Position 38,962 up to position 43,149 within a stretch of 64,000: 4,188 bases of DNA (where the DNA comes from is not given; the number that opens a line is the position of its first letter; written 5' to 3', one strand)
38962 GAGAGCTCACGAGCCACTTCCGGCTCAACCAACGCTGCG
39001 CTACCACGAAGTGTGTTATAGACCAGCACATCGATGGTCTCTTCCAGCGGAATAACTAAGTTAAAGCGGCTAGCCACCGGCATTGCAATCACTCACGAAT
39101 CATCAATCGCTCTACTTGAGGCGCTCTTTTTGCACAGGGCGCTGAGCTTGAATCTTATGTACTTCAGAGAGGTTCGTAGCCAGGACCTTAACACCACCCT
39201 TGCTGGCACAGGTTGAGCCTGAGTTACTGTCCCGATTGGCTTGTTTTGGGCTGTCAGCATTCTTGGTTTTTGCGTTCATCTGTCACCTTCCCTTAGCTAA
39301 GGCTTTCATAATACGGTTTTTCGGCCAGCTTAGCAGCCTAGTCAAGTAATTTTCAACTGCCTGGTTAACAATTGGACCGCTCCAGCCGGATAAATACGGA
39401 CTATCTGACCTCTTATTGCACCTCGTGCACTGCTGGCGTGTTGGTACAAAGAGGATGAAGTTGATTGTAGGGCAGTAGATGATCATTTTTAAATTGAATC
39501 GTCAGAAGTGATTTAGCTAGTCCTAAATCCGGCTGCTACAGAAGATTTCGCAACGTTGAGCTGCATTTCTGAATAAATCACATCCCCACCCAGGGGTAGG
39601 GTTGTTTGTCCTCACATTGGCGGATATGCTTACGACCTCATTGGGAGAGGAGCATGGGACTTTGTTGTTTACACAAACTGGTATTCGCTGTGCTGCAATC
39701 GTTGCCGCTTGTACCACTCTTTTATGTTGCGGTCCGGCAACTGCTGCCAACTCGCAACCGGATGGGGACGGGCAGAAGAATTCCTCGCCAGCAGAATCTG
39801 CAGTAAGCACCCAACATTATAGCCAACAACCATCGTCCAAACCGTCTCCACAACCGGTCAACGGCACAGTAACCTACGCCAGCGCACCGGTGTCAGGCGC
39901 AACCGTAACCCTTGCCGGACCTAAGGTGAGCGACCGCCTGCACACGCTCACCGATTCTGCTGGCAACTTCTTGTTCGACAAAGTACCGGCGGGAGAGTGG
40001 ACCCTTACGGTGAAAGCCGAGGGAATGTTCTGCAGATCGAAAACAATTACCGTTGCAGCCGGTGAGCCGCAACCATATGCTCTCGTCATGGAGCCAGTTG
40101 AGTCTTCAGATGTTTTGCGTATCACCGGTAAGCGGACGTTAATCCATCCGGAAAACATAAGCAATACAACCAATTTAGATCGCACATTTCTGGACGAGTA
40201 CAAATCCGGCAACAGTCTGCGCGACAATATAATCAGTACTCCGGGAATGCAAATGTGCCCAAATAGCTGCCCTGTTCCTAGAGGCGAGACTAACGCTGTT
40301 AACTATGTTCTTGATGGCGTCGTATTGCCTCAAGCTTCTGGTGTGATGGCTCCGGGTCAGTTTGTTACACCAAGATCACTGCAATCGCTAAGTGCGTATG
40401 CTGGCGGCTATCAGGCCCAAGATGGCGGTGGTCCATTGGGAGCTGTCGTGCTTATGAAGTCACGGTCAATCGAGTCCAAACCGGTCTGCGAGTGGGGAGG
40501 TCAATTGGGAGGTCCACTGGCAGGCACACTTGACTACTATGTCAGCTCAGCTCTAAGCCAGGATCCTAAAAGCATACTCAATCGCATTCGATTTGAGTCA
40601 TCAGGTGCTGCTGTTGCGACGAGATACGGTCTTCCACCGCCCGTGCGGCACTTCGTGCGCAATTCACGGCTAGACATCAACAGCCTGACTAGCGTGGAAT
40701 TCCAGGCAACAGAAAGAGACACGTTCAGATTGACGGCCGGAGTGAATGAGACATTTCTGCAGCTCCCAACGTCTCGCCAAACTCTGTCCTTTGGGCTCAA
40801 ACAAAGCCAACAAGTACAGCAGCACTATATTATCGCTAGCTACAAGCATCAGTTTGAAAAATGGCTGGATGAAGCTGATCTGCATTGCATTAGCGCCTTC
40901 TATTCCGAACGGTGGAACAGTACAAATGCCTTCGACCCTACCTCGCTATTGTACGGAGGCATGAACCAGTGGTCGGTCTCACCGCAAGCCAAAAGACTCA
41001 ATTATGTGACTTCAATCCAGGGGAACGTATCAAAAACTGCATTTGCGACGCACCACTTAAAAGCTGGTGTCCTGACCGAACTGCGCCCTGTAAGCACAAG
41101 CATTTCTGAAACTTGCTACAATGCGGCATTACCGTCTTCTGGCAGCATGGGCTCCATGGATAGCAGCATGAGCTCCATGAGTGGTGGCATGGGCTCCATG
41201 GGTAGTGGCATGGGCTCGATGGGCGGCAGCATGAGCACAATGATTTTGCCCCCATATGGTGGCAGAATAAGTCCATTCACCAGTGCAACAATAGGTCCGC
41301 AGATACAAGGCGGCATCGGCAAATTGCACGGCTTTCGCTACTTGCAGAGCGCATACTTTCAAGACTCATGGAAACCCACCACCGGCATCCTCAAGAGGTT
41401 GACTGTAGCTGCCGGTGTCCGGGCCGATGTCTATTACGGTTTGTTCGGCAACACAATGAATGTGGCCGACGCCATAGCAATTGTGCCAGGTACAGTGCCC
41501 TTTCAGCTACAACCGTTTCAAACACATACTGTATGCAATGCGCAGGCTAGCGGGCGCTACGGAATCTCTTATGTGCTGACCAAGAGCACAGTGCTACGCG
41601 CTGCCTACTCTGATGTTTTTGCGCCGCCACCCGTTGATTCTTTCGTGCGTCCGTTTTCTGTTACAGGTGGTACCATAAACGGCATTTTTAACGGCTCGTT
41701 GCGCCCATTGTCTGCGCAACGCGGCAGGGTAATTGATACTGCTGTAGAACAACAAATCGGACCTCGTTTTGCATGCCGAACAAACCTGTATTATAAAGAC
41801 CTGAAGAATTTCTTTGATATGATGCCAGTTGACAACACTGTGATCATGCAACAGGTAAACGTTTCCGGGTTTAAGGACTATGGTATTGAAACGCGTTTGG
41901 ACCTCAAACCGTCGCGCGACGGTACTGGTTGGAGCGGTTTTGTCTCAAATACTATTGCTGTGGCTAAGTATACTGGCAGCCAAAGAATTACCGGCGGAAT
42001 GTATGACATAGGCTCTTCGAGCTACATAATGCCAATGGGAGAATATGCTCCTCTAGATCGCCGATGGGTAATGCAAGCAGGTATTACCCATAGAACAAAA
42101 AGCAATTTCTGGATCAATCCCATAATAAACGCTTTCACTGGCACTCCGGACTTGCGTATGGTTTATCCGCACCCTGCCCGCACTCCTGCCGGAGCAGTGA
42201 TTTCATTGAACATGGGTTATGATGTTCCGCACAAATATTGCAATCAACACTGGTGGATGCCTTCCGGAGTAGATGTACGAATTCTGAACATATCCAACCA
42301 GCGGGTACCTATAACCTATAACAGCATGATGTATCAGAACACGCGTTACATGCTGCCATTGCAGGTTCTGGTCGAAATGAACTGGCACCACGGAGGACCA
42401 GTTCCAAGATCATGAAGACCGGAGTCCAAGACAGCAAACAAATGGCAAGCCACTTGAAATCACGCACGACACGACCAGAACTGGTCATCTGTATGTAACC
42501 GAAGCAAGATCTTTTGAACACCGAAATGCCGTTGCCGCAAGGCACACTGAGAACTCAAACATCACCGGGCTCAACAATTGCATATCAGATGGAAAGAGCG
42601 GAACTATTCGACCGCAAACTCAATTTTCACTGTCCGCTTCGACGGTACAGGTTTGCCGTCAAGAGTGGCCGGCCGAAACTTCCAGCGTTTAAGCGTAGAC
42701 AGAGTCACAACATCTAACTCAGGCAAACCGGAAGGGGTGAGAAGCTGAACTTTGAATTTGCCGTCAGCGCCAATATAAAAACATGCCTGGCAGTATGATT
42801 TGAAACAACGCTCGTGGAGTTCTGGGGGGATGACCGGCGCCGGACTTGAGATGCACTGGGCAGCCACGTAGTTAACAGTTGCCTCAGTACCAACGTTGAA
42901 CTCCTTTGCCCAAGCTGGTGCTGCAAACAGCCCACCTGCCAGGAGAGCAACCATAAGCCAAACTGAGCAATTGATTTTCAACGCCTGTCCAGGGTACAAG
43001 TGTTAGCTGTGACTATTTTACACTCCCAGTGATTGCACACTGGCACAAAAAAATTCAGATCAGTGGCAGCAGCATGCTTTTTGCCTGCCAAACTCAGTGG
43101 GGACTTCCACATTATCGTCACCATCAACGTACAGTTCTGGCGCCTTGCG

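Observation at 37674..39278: Radical SAM/SPASM maturase with an unannotated 55-aa upstream ORF: candidate novel RiPP locus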

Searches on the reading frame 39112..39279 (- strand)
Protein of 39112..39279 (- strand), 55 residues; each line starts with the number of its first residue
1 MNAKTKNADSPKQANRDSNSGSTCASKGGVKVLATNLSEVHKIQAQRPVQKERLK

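Call 3: search_protein_families(library=pfam, proteins=[window:39112-39279:-], max_evalue=0.01)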
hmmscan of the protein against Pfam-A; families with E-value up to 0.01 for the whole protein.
window:39112-39279:- (55 aa): 0 families

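Call 4: search_protein_families(library=ncbifam, proteins=[window:39112-39279:-], max_evalue=0.01)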
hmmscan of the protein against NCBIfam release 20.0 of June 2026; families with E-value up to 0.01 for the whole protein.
window:39112-39279:- (55 aa): 0 families

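Call 41: find_homologous_proteins(query=A3, max_evalue=0.1)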
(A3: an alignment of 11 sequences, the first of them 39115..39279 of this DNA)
Query A3 (11 sequences) (55 aa, profile of the alignment): 6 proteins with E <= 0.1 among 226 candidates.
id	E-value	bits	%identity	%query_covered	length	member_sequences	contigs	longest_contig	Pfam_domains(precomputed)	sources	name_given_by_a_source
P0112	1.7e-13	69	100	100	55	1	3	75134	-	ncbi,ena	-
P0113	3.0e-9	55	-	-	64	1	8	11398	-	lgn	-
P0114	4.1e-8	52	58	22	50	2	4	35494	-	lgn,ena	-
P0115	1.5e-7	50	-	-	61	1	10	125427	-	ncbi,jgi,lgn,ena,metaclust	jgi:hypothetical protein|metaclust:\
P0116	1.4e-4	40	44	29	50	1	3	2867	-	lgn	-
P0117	4.5e-3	35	58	22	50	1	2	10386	-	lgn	-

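Call 67: search_protein_representatives(alignment_id=A5)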
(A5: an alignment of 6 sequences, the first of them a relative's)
Query: 6 sequences, 58 profile positions. Proteins with E-value up to 0.001 (for the whole library): 9; up to 1e-10: 5; up to 1e-30: 0. The best 9 are listed.
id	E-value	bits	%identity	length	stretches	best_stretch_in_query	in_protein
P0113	1.7e-19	86.0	-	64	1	2-58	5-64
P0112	2.8e-19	85.4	-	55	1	5-58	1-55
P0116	4.4e-19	84.7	-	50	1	1-58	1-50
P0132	7.0e-17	77.7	-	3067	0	-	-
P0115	5.6e-13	65.2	-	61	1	1-58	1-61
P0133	4.3e-07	46.3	-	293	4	4-56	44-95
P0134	4.9e-07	46.1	-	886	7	22-45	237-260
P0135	4.6e-06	43.0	-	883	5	5-34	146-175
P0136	1.2e-04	38.6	-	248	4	22-54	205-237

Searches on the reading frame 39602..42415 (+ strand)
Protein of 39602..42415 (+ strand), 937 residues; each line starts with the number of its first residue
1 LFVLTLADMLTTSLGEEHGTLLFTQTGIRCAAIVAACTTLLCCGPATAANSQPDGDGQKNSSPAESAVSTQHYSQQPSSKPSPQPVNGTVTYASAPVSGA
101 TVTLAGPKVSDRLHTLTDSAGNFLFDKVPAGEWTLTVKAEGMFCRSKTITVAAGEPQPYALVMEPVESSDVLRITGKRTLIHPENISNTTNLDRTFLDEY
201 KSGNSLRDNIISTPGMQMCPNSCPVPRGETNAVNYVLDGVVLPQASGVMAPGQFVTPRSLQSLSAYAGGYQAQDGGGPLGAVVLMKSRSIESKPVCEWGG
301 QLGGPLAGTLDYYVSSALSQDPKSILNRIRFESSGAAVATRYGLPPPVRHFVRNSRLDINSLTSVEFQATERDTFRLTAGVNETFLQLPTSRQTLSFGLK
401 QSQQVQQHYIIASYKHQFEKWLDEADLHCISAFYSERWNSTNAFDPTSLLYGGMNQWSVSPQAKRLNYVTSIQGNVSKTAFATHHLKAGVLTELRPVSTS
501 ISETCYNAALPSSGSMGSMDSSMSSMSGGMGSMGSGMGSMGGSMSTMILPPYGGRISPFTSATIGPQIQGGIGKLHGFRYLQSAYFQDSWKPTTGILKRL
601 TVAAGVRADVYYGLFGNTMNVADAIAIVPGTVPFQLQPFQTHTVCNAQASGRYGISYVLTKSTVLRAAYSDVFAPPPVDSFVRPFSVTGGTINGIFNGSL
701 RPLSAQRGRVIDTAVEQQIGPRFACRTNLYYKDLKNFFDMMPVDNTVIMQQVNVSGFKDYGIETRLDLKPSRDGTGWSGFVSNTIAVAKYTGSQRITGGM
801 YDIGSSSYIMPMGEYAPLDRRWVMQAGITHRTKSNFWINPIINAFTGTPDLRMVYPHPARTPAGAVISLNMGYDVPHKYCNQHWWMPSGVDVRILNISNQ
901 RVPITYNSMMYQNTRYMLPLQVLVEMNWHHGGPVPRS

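Call 3: search_protein_families(library=pfam, proteins=[window:39602-42415:+], max_evalue=0.01)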
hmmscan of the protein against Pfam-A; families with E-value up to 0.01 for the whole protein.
window:39602-42415:+ (937 aa): 6 families
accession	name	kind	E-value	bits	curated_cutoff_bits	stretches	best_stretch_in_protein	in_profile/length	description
PF00593.30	TonB_dep_Rec_b-barrel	-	3.7e-13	50.6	27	1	582-889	170-428/436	TonB dependent receptor-like, beta-barrel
PF13620.12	CarboxypepD_reg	-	8.9e-13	48.8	32.3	1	86-163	2-81/82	Carboxypeptidase regulatory-like domain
PF13715.12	CarbopepD_reg_2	-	2.6e-08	34.2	32.2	1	86-163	1-76/88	CarboxypepD_reg-like domain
PF25183.1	OMP_b-brl_4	-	1.3e-06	27.5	30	1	381-681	208-470/838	Outer membrane beta barrel domain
PF14686.12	fn3_3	-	0.00054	20.1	24.4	1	115-155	29-71/75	Polysaccharide lyase family 4, domain II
PF17210.9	SdrD_B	-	0.001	19.7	29.7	1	87-142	14-69/112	SdrD B-like domain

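Call 4: search_protein_families(library=ncbifam, proteins=[window:39602-42415:+], max_evalue=0.01)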
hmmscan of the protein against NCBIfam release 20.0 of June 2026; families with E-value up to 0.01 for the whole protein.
window:39602-42415:+ (937 aa): 3 families
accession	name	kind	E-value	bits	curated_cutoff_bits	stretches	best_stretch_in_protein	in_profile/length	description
NF052345.1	S_layer_anammox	exception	7.5e-07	26.9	1400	1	62-168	1287-1396/1596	Kustd1514 family S-layer glycoprotein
TIGR01785.1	TonB-hemin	subfamily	0.0017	16.9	316.85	1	598-771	379-548/677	TonB-dependent heme/hemoglobin receptor family protein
TIGR01782.1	TonB-Xanth-Caul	subfamily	0.003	15.9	310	1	655-737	591-676/868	TonB-dependent receptor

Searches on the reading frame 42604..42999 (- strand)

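Call 19: search_protein_families(library=pfam, proteins=[window:42604-42999:-], max_evalue=0.001)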
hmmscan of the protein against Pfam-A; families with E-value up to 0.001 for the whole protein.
window:42604-42999:- (131 aa): 1 family
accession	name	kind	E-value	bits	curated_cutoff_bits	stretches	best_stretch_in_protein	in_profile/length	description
PF03544.19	TonB_C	-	1.8e-08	35.2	24.6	1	69-129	17-78/79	Gram-negative bacterial TonB protein C-terminal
